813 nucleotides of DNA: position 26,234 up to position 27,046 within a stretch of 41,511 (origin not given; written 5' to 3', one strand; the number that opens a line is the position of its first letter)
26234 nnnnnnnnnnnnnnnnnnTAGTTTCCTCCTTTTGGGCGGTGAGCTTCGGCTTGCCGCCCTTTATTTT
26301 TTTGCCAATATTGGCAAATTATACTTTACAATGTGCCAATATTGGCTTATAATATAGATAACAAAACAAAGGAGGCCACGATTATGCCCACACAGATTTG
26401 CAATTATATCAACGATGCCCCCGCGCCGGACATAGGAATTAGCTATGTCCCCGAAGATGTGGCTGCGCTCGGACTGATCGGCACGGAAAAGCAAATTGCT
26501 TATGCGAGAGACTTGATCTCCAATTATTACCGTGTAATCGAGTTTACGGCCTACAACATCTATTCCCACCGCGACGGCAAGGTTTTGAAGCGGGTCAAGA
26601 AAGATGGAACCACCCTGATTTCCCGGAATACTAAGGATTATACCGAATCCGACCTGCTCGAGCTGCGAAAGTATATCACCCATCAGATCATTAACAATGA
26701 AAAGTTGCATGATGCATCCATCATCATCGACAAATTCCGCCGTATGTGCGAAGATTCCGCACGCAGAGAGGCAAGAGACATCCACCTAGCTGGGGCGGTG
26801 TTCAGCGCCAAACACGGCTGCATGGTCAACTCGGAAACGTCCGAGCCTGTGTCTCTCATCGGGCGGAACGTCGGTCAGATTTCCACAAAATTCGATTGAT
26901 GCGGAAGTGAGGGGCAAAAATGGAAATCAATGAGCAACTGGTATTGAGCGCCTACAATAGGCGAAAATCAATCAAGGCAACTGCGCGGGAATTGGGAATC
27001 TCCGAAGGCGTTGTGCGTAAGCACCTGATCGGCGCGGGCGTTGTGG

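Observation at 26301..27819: Operator-gated three-gene cassette (unknown effector plus two HTH proteins) resembling an acr-aca anti-defence operon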

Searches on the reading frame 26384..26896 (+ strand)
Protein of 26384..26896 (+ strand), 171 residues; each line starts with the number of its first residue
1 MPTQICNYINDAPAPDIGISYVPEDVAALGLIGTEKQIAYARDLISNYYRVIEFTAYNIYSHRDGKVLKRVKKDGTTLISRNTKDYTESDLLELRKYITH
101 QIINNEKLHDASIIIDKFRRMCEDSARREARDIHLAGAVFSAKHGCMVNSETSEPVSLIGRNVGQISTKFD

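Call 6: search_protein_families(library=pfam, proteins=[window:26384-26896:+], max_evalue=0.1)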
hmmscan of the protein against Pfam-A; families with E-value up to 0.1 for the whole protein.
window:26384-26896:+ (171 aa): 2 families
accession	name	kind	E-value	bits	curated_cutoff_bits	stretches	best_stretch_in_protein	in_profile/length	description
PF18480.7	DUF5615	-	0.031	14.6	23.8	1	42-102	15-76/110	Domain of unknown function (DUF5615)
PF23883.1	DUF7236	-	0.092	13.3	27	0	68-123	38-89/104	Family of unknown function (DUF7236)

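Call 7: search_protein_families(library=phrogs, proteins=[window:26384-26896:+], max_evalue=0.1)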
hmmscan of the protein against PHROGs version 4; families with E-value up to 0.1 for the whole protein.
window:26384-26896:+ (171 aa): 0 families

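Call 10: find_homologous_proteins(query=window:26384-26896:+)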
Query window:26384-26896:+ (171 aa): 10 proteins with E <= 0.001 among 149 candidates.
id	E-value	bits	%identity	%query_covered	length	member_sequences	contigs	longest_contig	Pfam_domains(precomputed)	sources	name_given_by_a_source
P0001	8.2e-99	346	92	100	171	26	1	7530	-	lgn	-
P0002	2.3e-91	322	87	100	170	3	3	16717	-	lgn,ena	-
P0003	5.0e-91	321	87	100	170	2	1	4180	-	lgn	-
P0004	3.6e-90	318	87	100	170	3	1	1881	-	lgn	-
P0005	2.0e-89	316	87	100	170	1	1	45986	-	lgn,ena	-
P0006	9.3e-89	313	85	100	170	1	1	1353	-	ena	-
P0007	1.3e-87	310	85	100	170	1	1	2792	-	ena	-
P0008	4.1e-87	308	83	100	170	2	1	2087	-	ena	-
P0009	4.1e-69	250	85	81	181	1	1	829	-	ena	-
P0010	1.6e-19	88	40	77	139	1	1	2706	-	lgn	-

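Call 12: find_encoding_contigs(protein=P0005, flank=10000, max_places=4)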
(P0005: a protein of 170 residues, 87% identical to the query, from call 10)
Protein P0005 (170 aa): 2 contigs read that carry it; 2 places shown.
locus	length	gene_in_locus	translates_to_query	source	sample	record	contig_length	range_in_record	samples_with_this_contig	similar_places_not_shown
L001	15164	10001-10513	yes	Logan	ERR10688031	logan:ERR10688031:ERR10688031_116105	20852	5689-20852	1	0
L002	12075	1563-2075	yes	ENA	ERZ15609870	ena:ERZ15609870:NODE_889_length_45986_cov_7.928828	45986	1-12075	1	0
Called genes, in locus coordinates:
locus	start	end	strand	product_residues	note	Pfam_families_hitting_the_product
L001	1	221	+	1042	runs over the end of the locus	-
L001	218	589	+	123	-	-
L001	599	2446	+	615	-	-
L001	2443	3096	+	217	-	-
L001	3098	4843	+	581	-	PF05895:DUF859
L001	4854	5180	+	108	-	-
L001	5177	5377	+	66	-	PF16945:Phage_r1t_holin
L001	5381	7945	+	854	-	-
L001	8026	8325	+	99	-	-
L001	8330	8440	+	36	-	-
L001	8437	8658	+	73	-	-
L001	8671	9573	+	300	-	PF25309:ELLD, PF01471:PG_binding_1 (faint)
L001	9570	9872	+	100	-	-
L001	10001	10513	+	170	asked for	-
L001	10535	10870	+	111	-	PF04545:Sigma70_r4 (faint), PF08281:Sigma70_r4_2 (faint), PF10668:Phage_terminase (faint), PF13384:HTH_23 (faint), PF13518:HTH_28 (faint), PF13936:HTH_38 (faint)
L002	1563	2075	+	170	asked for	-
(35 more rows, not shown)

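Call 13: find_encoding_contigs(protein=P0002, flank=8000, max_places=4)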
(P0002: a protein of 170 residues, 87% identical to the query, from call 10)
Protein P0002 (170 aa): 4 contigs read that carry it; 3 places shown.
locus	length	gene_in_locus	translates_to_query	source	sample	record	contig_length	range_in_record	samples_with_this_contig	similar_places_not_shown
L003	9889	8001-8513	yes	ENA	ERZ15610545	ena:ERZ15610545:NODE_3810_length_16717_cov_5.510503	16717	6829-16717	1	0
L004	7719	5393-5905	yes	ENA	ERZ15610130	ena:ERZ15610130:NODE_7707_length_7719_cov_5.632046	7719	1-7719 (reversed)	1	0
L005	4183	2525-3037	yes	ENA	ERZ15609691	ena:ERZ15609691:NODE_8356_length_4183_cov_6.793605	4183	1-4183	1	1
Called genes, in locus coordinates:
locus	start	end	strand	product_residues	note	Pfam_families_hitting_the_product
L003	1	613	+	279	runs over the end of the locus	PF22768:SPP1_Dit (faint)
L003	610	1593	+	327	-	PF14594:Sipho_Gp37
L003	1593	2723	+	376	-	-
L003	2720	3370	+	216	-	-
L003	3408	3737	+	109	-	-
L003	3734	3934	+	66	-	PF16945:Phage_r1t_holin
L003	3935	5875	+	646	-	-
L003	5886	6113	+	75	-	-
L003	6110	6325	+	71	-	-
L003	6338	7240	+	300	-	PF25309:ELLD, PF01471:PG_binding_1 (faint)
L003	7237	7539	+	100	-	-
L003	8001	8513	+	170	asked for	-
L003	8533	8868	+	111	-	PF04545:Sigma70_r4 (faint), PF08281:Sigma70_r4_2 (faint), PF10668:Phage_terminase (faint), PF13384:HTH_23 (faint), PF13518:HTH_28 (faint), PF13936:HTH_38 (faint), PF13560:HTH_31 (faint)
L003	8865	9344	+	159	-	PF01381:HTH_3, PF12844:HTH_19, PF13443:HTH_26 (weak), PF13560:HTH_31 (weak)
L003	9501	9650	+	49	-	-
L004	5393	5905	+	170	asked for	-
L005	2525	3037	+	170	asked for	-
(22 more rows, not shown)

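Call 14: find_encoding_contigs(protein=P0010, flank=5000, max_places=4)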
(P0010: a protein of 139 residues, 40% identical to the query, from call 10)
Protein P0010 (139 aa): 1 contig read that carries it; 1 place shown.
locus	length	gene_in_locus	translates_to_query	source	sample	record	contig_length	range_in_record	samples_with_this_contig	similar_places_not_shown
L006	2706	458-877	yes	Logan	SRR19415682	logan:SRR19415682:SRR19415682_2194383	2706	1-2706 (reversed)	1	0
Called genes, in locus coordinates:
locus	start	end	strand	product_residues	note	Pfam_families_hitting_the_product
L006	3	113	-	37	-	?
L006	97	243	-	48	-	-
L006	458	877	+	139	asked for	-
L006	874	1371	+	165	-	PF01381:HTH_3, PF12844:HTH_19, PF13443:HTH_26 (weak), PF13560:HTH_31 (weak)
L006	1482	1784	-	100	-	-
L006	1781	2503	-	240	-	PF01520:Amidase_3, PF08239:SH3_3 (weak)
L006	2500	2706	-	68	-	?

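Call 27: search_protein_families(library=pfam, proteins=[L006:458-874:+, L006:874-1368:+], max_evalue=0.1)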
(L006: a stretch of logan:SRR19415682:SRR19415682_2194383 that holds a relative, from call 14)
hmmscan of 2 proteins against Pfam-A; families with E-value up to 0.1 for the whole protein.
L006:458-874:+ (139 aa): 0 families

L006:874-1368:+ (165 aa): 7 families
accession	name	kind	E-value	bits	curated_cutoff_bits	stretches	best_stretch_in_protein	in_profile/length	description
PF01381.28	HTH_3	-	3.4e-12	46.7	23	1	104-160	1-54/55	Helix-turn-helix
PF12844.13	HTH_19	-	7.7e-10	39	30.2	1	103-163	3-60/64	Helix-turn-helix domain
PF13560.12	HTH_31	-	1.5e-06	28.9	27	1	104-156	6-56/64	Helix-turn-helix domain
PF13443.12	HTH_26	-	3.8e-06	27.5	22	1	103-162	1-58/63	Cro/C1-type HTH DNA-binding domain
PF13413.12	HTH_25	-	0.0012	19.1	24.6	1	104-138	2-36/62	Helix-turn-helix domain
PF13744.12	HTH_37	-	0.05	13.9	27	1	95-154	15-71/80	Helix-turn-helix domain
PF01047.28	MarR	-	0.052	13.9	24.6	0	104-127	9-32/59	MarR family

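Call 30: search_protein_families(library=padloc, proteins=[window:26384-26896:+, L006:458-874:+], max_evalue=0.1)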
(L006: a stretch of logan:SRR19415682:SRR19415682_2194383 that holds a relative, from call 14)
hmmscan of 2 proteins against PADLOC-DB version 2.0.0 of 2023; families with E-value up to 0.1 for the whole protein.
window:26384-26896:+ (171 aa): 0 families

L006:458-874:+ (139 aa): 0 families

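Call 31: search_protein_families(library=ncbifam, proteins=[window:26384-26896:+, L006:458-874:+], max_evalue=0.1)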
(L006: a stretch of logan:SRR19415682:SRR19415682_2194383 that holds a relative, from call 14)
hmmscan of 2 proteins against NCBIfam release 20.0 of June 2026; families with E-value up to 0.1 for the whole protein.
window:26384-26896:+ (171 aa): 1 family
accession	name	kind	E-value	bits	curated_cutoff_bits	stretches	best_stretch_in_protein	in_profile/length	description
NF010338.0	PRK13767.1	equivalog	0.039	12.1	849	1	50-116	261-328/877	ATP-dependent helicase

L006:458-874:+ (139 aa): 0 families

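Call 32: search_solved_structures(query=A1, max_evalue=10)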
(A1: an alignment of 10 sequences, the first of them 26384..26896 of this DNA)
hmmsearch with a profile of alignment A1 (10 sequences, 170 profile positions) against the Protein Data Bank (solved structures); distinct sequences matched with E-value up to 10: 34.
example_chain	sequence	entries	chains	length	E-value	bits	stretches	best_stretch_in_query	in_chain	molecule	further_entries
7kqy_A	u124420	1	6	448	0.3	14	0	142-166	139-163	Heavy-Chain only Human Antibodies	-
1fe8_H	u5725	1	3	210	0.38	13.7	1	125-167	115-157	IMMUNOGLOBULIN IGG RU5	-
1ay1_H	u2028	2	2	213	0.39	13.6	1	125-167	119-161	TP7 FAB | TP7 MAB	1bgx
3gk8_H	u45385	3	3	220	0.47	13.4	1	135-167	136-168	Fab 14 Heavy Chain | MA28-7 neutralizing antibody heavy chain | neutralizing antibody 22A12, heavy chain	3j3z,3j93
5a9z_BQ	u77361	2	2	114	0.49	13.3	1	52-100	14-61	30S ribosomal protein S13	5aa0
5uq7_m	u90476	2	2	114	0.49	13.3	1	52-100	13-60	30S ribosomal protein S13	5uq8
4v83_AM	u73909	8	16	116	0.51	13.3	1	52-100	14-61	30S ribosomal protein S13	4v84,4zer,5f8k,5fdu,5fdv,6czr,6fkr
4v7p_AM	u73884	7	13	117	0.52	13.3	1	52-100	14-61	30S ribosomal protein S13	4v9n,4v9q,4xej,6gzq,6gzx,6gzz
6bt3_B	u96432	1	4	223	0.52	13.2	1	135-167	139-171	V5 Fab Heavy-chain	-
4x62_M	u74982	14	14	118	0.53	13.2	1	52-100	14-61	30S ribosomal protein S13 | RIBOSOMAL PROTEIN S13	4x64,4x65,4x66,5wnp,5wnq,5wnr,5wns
4yhh_M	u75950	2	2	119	0.54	13.2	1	52-100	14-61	30S ribosomal protein S13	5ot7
4jv5_M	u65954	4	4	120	0.55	13.2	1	52-100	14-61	30S ribosomal protein S13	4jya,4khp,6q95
4k0k_M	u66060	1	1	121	0.56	13.2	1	52-100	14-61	30S ribosomal protein S13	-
4wqr_4I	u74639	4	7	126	0.58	13.1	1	52-100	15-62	30S ribosomal protein S13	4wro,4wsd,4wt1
10px_1m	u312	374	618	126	0.59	13.1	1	52-100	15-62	30S ribosomal protein S13 | S13 ribosomal protein | Ribosomal protein S13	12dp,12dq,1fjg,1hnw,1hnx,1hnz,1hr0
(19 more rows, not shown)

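Call 38: predict_structure(alignment_id=A1)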
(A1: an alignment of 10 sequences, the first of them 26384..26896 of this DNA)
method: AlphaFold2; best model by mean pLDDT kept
length: 171 residues; sequences in the alignment: 10
mean_pLDDT: 68.0   pTM: 0.66
mean pLDDT of the five models: 68.0, 65.7, 59.3, 51.1, 46.7
residues with pLDDT >= 90: 6; 70-90: 96; 50-70: 22; < 50: 47
segments of 3 or more residues with pLDDT < 50: 1-9, 12-18, 63-72, 76-83, 159-171
pLDDT, mean of each block of 10 residues (from residue 1): 46 44 83 90 87 71 43 46 61 83 87 81 75 80 81 69 33 30
secondary structure, 60 per line:
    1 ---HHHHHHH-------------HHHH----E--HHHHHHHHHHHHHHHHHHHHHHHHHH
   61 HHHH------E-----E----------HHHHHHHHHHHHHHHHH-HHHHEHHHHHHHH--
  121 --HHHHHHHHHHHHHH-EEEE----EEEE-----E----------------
elements in order: H4-10 H24-27 H35-64 H88-104 H106-109 H111-118 H123-136 E138-141 E146-149

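Call 61: fold_search(model_id=the predicted structure, library=viral)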
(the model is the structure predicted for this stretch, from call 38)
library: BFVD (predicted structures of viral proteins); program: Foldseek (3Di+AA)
matches with E <= 10: 74; with E <= 0.001: 0
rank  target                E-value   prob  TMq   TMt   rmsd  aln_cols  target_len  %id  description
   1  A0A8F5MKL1            1.2e+00  0.06  0.19  0.07  20.0       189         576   10  RNA-dependent RNA polymerase (Fragment) [Grapevine-associated mitovirus 12]
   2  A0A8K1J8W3            2.1e+00  0.06  0.21  0.12  16.1       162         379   14  Uncharacterized protein [Apis rhabdovirus 3]
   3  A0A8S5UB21            2.8e+00  0.23  0.38  0.39   5.8       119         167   15  Uncharacterized protein [Siphoviridae sp. ct8Cp41]
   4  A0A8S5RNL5            2.9e+00  0.18  0.33  0.45   5.9       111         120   14  Uncharacterized protein [virus sp. ctFlR8]
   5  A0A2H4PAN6            2.9e+00  0.13  0.28  0.30   7.3       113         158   20  (no name in the UniProt tables at hand)
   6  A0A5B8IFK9            2.9e+00  0.08  0.18  0.11   6.8        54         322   13  RING-type domain-containing protein [Mimiviridae sp. ChoanoV1]
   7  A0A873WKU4            2.9e+00  0.04  0.15  0.22  12.3       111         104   13  Uncharacterized protein [Providencia phage PSTCR4]
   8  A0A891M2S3            3.5e+00  0.02  0.15  0.13  18.5       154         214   12  (no name in the UniProt tables at hand)
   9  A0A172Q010            3.7e+00  0.04  0.23  0.19  12.1       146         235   11  Uncharacterized protein [Acinetobacter phage vB_AbaM_ME3]
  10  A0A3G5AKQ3            3.7e+00  0.02  0.17  0.17  14.3       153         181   10  Uncharacterized protein [Sylvanvirus sp.]
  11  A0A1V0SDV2            3.9e+00  0.03  0.17  0.15  19.0       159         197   10  PAP2 superfamily protein [Indivirus ILV1]
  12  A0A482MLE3            4.1e+00  0.01  0.12  0.13  17.3       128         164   17  Tail tape measure protein [Burkholderia phage BcepSauron]
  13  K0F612                4.3e+00  0.03  0.16  0.15  14.9       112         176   16  (no name in the UniProt tables at hand)
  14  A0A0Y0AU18            4.3e+00  0.01  0.11  0.05  24.5       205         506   11  Sporulation sigma factor SigF [Bacillus phage Eldridge]
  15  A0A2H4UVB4            4.8e+00  0.05  0.24  0.25  23.7       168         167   12  Uncharacterized protein [Bodo saltans virus]
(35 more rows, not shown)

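Call 65: search_protein_representatives(alignment_id=A1)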
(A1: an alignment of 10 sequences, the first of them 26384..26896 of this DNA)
Query: 10 sequences, 170 profile positions. Proteins with E-value up to 0.001 (for the whole library): 2; up to 1e-10: 2; up to 1e-30: 2. The best 2 are listed.
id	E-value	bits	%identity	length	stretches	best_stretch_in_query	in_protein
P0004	5.5e-103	358.2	-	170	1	1-170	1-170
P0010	6.5e-57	208.2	-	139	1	2-134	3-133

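Call 85: search_protein_families(library=phrogs, proteins=[L006:458-874:+], max_evalue=0.1)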
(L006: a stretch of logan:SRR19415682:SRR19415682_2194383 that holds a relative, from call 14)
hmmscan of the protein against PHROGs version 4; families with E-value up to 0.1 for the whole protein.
L006:458-874:+ (139 aa): 2 families
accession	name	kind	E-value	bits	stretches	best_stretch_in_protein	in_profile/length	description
phrog_908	-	unknown function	0.02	14.9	1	68-131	216-282/361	-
phrog_4148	-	unknown function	0.069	14.3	0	19-49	33-63/74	-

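Call 110: search_dna_similar(query=window:26384-26896:+, collection=phages, mode=protein, max_evalue=0.01, max_rows=15)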
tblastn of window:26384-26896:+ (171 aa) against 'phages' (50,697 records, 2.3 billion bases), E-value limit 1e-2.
No match.
